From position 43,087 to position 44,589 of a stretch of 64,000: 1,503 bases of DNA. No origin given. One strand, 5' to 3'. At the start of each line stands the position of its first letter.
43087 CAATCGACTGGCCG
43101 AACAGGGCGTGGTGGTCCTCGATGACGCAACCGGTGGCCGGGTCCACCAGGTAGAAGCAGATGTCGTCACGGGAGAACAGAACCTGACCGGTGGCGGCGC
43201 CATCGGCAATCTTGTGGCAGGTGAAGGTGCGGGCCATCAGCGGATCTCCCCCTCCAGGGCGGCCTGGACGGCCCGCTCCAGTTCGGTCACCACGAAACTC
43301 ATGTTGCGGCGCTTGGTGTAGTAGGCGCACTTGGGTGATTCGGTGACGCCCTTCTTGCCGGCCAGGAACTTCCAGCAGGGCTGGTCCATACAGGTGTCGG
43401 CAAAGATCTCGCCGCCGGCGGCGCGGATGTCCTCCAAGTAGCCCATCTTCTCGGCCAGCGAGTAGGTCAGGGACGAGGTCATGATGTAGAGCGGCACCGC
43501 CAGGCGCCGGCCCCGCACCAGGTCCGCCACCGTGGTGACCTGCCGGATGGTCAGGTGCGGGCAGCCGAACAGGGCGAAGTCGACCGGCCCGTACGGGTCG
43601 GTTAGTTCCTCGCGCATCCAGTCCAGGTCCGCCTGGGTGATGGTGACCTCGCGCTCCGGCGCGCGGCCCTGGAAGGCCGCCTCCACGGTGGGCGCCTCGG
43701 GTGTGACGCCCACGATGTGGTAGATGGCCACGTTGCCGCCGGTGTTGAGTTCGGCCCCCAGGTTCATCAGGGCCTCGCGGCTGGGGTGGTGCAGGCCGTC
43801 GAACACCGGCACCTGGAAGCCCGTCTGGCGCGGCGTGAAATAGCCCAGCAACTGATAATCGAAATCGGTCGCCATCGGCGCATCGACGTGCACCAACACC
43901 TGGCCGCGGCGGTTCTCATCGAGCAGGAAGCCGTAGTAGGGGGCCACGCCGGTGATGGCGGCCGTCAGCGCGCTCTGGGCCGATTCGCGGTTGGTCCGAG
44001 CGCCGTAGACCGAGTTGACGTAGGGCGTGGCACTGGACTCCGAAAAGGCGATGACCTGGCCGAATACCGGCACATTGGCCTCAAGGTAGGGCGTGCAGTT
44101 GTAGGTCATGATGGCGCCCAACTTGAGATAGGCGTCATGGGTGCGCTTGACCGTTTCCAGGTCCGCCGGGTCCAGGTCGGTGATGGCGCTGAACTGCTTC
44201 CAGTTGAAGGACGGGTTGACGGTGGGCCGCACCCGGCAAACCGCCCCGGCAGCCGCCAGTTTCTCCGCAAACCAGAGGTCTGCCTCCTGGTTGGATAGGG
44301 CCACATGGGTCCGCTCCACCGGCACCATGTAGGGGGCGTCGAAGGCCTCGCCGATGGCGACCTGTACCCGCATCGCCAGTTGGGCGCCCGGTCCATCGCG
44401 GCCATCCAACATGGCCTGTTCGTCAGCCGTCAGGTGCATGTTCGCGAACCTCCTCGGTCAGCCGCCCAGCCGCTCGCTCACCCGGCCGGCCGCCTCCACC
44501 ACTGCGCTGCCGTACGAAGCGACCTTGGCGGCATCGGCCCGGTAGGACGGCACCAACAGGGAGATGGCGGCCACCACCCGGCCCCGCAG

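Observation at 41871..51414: Nine-gene single-strand operon coupling a Dpp/Opp-type importer to split AcnX, a bicupin and a 2-hydroxyacid dehydrogenase: candidate uncharacterised catabolic pathway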

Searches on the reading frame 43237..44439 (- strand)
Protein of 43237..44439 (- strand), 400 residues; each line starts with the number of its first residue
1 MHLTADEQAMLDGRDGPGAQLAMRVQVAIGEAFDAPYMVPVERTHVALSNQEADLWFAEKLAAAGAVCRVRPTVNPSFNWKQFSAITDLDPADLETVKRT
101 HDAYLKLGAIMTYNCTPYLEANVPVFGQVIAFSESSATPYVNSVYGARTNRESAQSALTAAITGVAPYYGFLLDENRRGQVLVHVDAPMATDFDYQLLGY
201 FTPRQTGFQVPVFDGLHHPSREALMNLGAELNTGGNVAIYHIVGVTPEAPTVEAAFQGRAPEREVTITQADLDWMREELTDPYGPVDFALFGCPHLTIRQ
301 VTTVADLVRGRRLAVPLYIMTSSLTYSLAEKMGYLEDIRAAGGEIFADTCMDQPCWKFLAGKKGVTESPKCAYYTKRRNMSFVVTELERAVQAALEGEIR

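Call 4: search_protein_families(library=pfam, proteins=[window:43237-44439:-], max_evalue=0.01)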
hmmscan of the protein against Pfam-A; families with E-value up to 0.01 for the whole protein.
window:43237-44439:- (400 aa): 1 family
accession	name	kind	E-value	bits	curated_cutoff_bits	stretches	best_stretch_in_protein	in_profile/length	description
PF04412.18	AcnX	-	6.8e-127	423.9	31.5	1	1-391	1-399/400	Aconitase X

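Call 6: search_protein_families(library=ncbifam, proteins=[window:43237-44439:-], max_evalue=0.001)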
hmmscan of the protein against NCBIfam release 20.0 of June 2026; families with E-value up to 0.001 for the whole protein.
window:43237-44439:- (400 aa): 1 family
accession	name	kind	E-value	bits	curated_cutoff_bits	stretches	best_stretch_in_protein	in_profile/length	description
NF051439.1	C3LHypDHLhpIPSEAE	equivalog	1.1e-64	218.9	700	1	2-398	145-547/555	cis-3-hydroxy-L-proline dehydratase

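Call 8: find_encoding_contigs(protein=window:43237-44439:-, flank=10000, max_places=6)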
Protein window:43237-44439:- (400 aa): no gene with exactly this product is on record in the collection.

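Call 16: search_solved_structures(query=window:43237-44439:-, show_alignments=3, max_evalue=0.001)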
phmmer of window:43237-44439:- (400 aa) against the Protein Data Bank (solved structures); distinct sequences matched with E-value up to 0.001: 4.
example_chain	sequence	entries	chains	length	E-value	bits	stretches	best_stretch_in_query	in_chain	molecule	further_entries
7cnr_A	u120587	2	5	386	2.2e-66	227.4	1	1-392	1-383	DUF521 domain-containing protein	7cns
7d2r_A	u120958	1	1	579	5.4e-42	147.1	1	2-375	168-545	cis-3-hydroxy-L-proline dehydratase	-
7cnq_A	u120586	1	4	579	1.3e-40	142.5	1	2-375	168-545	cis-3-hydroxy-L-proline dehydratase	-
7cnp_A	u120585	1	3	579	1.3e-40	142.5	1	2-375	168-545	cis-3-hydroxy-L-proline dehydratase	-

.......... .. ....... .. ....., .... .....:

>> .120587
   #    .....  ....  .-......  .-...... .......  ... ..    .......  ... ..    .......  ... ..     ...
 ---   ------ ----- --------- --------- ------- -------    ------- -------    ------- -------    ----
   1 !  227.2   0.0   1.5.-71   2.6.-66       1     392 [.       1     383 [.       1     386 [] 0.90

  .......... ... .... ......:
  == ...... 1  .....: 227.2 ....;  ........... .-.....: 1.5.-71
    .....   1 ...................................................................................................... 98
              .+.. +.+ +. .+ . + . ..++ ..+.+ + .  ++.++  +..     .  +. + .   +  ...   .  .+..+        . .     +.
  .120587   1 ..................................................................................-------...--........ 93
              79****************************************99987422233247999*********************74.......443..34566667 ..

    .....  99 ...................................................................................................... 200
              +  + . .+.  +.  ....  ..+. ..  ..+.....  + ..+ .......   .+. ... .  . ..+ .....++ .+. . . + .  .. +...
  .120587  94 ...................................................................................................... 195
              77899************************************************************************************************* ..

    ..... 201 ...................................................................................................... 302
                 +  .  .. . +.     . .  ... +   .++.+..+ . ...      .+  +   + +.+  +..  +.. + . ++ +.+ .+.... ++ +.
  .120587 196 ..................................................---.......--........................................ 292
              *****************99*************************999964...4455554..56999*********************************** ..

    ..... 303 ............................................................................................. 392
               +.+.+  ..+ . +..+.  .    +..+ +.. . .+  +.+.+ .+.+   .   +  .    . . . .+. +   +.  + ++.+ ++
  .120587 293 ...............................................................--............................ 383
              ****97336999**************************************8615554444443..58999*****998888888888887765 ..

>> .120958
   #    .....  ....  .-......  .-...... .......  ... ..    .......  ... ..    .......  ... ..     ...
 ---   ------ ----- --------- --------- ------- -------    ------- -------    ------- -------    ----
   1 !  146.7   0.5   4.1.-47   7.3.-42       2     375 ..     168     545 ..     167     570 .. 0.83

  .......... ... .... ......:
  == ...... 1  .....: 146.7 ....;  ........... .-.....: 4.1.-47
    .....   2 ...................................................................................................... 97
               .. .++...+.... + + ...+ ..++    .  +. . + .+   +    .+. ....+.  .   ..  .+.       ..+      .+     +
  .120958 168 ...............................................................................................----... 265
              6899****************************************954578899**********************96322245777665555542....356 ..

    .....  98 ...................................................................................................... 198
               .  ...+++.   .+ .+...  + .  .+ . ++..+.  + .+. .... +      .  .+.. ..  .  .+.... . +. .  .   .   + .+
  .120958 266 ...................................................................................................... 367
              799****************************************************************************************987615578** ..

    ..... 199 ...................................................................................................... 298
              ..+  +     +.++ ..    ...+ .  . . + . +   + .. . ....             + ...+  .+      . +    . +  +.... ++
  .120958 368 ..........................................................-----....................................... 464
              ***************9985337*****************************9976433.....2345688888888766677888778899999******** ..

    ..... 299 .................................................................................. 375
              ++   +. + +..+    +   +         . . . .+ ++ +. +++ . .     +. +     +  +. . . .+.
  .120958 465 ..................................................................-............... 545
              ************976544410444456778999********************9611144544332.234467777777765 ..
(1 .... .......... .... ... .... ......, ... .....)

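Call 19: find_related_loci(query=window:43237-44439:-, collection=genome_contigs, flank=10000)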
Query window:43237-44439:- (400 aa) in genome_contigs; peptide patterns used: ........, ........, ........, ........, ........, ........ (x = any residue, [..] = any of these).
204 stretches matched a pattern; 155 encode a relative of the query (tblastn E <= 1e-3); the best 80 are kept; 80 distinct loci.
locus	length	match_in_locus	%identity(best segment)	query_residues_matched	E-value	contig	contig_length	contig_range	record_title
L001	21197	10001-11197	74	1-399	0e+0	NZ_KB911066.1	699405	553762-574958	Faecalispora sporosphaeroides DSM 1294 strain VPI 4527 G340DRAFT_scaffold00001.1, whole genome shotgun sequence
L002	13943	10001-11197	74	1-399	0e+0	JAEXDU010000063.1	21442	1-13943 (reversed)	MAG: Bacillota bacterium isolate OH_HBB_173 k127_387893, whole genome shotgun sequence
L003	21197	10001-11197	74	1-399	0e+0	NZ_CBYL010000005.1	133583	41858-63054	Faecalispora jeddahensis strain JCD, whole genome shotgun sequence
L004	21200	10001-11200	74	1-399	0e+0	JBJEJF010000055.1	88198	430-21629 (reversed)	MAG: Wujia sp. isolate PUUB57_bin.003 NODE_55_length_88198_cov_11.036373, whole genome shotgun sequence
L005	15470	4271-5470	75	1-400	0e+0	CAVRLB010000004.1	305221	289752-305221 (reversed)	MAG: uncultured Actinomycetota bacterium isolate MFD01299.bin.1.132 genome assembly, contig: contig_26875, whole genome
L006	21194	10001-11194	73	1-398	0e+0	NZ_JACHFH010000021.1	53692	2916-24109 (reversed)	Pectinatus brassicae strain DSM 24661 Ga0415362_21, whole genome shotgun sequence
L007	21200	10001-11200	72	1-400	0e+0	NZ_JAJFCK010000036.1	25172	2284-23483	Ruminococcus callidus strain MSK.21.81 EBJNMNME_36, whole genome shotgun sequence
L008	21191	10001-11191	74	1-397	0e+0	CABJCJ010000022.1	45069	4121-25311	Veillonellaceae bacterium SB90 isolate MGYG-HGUT-00182 genome assembly, contig: AF21-1AC.Scaf22, whole genome shotgun se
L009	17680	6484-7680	72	1-399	0e+0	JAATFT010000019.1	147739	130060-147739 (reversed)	MAG: Clostridiales bacterium isolate bin_249 k141_834727, whole genome shotgun sequence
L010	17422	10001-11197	73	1-399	0e+0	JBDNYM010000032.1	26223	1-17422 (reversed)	MAG: Pseudoclavibacter sp. isolate WK041_bin.2 NODE_389_length_26223_cov_28.098097, whole genome shotgun sequence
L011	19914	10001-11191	72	1-397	0e+0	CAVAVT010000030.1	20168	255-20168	bacterium isolate G02643-L1_cleanbin_000009 genome assembly, contig: Spades_G02643-L1_contig_924, whole genome shotgun s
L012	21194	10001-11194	72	1-398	0e+0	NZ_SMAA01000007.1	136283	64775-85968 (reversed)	Pectinatus cerevisiiphilus strain DSM 20467 Ga0244680_107, whole genome shotgun sequence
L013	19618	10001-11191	73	1-397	0e+0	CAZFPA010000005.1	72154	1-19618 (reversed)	MAG TPA_asm: uncultured Selenomonadaceae bacterium isolate binchicken_co35_312 genome assembly, contig: NODE_76_length_7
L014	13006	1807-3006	71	1-399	0e+0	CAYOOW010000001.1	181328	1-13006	MAG TPA_asm: uncultured Bacteroides sp. isolate SRP222994_co1_18 genome assembly, contig: NODE_27_length_181328_cov_137.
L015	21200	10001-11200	74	1-399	0e+0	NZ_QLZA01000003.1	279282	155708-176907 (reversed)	Bifidobacterium tibiigranuli strain TMW 2.2057 Bifidobacterium_spec_TMW22057_seq3, whole genome shotgun sequence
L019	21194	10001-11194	71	1-398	0e+0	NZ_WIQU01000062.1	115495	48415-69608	Pectinatus frisingensis strain MB174 PFRB_31.1, whole genome shotgun sequence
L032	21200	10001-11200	66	1-399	0e+0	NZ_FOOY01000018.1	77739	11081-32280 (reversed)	Sporolactobacillus nakayamae strain ATCC 700379, whole genome shotgun sequence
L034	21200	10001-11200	66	1-399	0e+0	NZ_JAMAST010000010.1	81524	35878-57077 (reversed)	Sporolactobacillus mangiferae strain CPB3-1 10, whole genome shotgun sequence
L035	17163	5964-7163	66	1-399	0e+0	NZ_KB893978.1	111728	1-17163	Heyndrickxia acidiproducens DSM 23148 C232DRAFT_scaffold00003.3, whole genome shotgun sequence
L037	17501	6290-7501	62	1-399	3e-179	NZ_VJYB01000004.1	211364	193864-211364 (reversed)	Lactobacillus sp. UCMA15818 UCMA_15818_TSP1_4, whole genome shotgun sequence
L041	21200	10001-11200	64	1-399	1e-175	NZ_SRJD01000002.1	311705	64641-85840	Sporolactobacillus shoreae strain BK92 NODE_2_length_311705_cov_121.183, whole genome shotgun sequence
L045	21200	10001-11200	63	1-399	3e-170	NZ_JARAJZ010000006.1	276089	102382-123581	Sporolactobacillus sp. CQH2019 Scaffold6, whole genome shotgun sequence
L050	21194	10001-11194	71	1-398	0e+0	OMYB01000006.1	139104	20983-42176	uncultured Selenomonadales bacterium isolate RUG072 genome assembly, contig: scaffold_57, whole genome shotgun sequence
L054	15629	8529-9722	59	1-397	3e-162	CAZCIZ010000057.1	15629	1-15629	MAG TPA_asm: uncultured Clostridia bacterium isolate binchicken_co32_463 genome assembly, contig: NODE_6035_length_15629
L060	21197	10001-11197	60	1-398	9e-159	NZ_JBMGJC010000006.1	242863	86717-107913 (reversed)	Pelotomaculum propionicicum strain C1 NODE_34_length_242863_cov_15.130117, whole genome shotgun sequence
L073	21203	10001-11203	56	1-400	1e-154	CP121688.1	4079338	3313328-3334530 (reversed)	Clostridiaceae bacterium 35-E11 chromosome, complete genome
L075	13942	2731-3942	57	1-400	3e-154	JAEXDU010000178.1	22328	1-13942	MAG: Bacillota bacterium isolate OH_HBB_173 k127_288422, whole genome shotgun sequence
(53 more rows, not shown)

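Call 26: search_protein_families(library=pfam, max_evalue=0.00001, proteins=[L034:13827-15860:+, L037:8911-9945:+, L019:8640-9977:+, L045:7357-8637:+, L035:11690-12964:+, L003:16283-17179:+, L041:19658-20254:+, L075:4453-5718:+, L073:11655-12962:+, L004:12190-14238:+])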
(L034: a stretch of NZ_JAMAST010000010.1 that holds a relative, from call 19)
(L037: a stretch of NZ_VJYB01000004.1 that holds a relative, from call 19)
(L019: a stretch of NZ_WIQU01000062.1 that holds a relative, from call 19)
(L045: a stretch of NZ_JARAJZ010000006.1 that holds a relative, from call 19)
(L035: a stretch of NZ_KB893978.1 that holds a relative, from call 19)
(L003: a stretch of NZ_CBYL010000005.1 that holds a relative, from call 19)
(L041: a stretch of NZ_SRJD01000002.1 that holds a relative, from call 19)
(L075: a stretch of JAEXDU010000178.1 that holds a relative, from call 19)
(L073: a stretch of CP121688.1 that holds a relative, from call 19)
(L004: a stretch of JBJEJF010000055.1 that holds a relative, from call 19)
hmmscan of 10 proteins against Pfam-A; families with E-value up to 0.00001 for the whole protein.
L034:13827-15860:+ (677 aa): 3 families
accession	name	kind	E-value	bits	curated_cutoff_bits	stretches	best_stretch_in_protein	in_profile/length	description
PF17392.7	Urocanase_C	-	1e-81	273.5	23.6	1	445-641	2-194/196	Urocanase C-terminal domain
PF01175.24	Urocanase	-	1.5e-80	270.2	23.2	1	217-440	1-209/209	Urocanase Rossmann-like domain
PF17391.7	Urocanase_N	-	2.3e-51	173.4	23.2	1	89-214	2-127/127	Urocanase N-terminal domain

L037:8911-9945:+ (344 aa): 2 families
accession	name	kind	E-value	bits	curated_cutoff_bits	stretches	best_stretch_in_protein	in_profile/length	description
PF09084.16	NMT1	-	1.3e-25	91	20.5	1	56-264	4-216/216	NMT1/THI5 like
PF13379.11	NMT1_2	-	1.8e-20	74.2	24.7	1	42-262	4-242/252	NMT1-like family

L019:8640-9977:+ (445 aa): 1 family
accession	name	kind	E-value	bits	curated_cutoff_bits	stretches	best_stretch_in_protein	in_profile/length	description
PF01979.26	Amidohydro_1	-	3e-56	191.6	25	1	57-416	1-344/345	Amidohydrolase family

L045:7357-8637:+ (426 aa): 2 families
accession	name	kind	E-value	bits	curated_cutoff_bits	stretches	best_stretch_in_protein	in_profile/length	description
PF01546.33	Peptidase_M20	-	6.6e-17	62.5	24.6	1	88-419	2-205/206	Peptidase family M20/M25/M40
PF04389.22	Peptidase_M28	-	2.7e-06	27.7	21.3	1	74-153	3-78/193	Peptidase family M28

L035:11690-12964:+ (424 aa): 2 families
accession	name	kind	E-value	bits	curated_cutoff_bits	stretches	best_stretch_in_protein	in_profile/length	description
PF01979.26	Amidohydro_1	-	2.2e-25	90.1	25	1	72-412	2-345/345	Amidohydrolase family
PF07969.17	Amidohydro_3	-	1.1e-24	88.2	29.7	2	125-412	155-471/472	Amidohydrolase family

L003:16283-17179:+ (298 aa): 2 families
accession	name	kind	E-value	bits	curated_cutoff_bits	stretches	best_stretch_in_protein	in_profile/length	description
PF01418.23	HTH_6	-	1e-10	41.9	28.3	1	36-91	19-74/77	Helix-turn-helix domain, rpiR family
PF01380.27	SIS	-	4.1e-08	33.5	25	1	143-264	3-128/131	SIS domain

L041:19658-20254:+ (198 aa): 1 family
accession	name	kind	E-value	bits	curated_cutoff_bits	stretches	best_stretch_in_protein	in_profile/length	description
PF05962.17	HutD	-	3e-29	102.9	25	1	15-182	2-173/181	HutD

L075:4453-5718:+ (421 aa): 1 family
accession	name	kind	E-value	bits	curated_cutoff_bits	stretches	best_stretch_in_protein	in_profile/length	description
PF00815.25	Histidinol_dh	-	6.3e-157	523.2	27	1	11-419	4-411/411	Histidinol dehydrogenase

L073:11655-12962:+ (435 aa): 2 families
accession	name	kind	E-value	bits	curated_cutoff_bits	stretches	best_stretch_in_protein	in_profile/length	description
PF09861.14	Lar_N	-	4.1e-51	173.5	23.3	1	14-212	1-195/204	Lactate racemase N-terminal domain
PF21113.2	LarA_C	-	2.9e-10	40.7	25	1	285-426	6-147/152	Lactate racemase C-terminal domain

L004:12190-14238:+ (682 aa): 5 families
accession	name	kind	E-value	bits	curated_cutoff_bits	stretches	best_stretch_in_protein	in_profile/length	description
PF13549.11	ATP-grasp_5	-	6.8e-67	225.5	27.6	1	469-680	4-219/221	ATP-grasp domain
PF13607.11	Succ_CoA_lig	-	1.6e-52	177.4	27.4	1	151-286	1-136/138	Succinyl-CoA ligase like flavodoxin domain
PF13380.12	CoA_binding_2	-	1.4e-16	61.4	22.8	1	14-136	3-115/116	CoA binding domain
PF02629.25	CoA_binding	-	9.5e-13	49.2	22.3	1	11-102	3-97/97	CoA binding domain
PF19045.5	Ligase_CoA_2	-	2.4e-08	34.6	23.7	1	299-438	1-148/162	Ligase-CoA domain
